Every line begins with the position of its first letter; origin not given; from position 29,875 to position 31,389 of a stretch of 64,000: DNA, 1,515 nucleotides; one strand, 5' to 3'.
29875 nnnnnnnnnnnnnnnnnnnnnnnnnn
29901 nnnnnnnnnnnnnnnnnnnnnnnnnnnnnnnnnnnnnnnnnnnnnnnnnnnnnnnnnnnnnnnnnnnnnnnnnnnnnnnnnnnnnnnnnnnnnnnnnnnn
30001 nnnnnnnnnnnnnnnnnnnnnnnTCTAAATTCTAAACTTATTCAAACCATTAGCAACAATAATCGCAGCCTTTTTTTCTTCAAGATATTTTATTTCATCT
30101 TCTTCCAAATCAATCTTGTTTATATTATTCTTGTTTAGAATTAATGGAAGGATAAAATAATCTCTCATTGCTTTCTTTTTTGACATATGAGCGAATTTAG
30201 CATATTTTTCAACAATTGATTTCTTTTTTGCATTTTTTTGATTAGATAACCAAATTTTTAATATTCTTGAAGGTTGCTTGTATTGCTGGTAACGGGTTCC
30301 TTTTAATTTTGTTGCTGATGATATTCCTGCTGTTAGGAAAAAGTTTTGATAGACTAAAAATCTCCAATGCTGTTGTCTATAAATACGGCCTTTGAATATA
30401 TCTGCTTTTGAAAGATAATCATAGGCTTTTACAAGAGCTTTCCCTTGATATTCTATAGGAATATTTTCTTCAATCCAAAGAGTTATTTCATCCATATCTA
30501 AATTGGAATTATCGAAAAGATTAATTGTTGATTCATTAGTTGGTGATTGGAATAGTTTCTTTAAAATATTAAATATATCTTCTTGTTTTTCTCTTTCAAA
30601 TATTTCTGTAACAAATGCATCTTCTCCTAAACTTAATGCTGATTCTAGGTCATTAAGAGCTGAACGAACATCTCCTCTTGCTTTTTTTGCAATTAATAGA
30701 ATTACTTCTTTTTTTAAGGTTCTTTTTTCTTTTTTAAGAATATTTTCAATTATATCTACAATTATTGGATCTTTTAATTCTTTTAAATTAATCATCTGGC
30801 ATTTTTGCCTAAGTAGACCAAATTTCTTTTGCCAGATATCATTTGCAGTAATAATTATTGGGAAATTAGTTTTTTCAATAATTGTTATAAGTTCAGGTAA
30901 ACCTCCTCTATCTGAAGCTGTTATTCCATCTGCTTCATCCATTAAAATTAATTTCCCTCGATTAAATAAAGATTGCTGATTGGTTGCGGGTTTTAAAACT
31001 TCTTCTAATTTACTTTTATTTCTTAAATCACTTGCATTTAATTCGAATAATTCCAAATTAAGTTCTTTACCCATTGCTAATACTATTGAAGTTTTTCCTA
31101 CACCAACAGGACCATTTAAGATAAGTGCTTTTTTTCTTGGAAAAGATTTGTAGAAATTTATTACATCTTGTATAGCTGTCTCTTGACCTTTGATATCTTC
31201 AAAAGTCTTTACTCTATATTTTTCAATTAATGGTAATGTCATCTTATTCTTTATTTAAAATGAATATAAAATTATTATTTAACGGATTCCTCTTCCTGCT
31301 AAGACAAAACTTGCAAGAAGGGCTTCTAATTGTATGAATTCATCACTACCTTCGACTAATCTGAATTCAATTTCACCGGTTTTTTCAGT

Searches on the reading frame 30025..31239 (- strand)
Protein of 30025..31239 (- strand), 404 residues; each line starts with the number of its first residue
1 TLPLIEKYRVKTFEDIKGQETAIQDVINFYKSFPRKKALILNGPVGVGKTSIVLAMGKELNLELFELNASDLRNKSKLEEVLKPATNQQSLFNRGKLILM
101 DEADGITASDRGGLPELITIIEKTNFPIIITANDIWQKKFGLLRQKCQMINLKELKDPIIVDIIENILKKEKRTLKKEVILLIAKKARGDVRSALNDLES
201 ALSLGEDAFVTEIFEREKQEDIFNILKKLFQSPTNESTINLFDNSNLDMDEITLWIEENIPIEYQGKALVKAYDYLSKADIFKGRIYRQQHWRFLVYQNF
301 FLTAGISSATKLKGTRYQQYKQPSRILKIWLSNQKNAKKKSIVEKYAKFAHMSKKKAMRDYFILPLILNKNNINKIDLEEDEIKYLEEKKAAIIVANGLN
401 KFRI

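Call 12: search_protein_families(library=pfam, proteins=[window:30025-31239:-], max_evalue=0.001)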
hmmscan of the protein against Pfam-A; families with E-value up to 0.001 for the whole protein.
window:30025-31239:- (404 aa): 5 families
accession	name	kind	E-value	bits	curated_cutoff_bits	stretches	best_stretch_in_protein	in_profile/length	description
PF00004.35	AAA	-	1.4e-13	51.8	21.2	1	39-149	1-125/131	ATPase family associated with various cellular activities (AAA)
PF21960.2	RCF1-5-like_lid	-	3.1e-06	27.5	27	1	162-201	1-41/43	RCF1/5-like, AAA+ ATPase lid domain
PF13173.12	AAA_14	-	6.8e-05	23.3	27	1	36-106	2-74/129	AAA domain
PF16193.11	AAA_assoc_2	-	0.00014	22.5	34.3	1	171-208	3-40/81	AAA C-terminal domain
PF08298.17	AAA_PrkA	-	0.00038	20.1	25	1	10-63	54-112/358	PrkA AAA domain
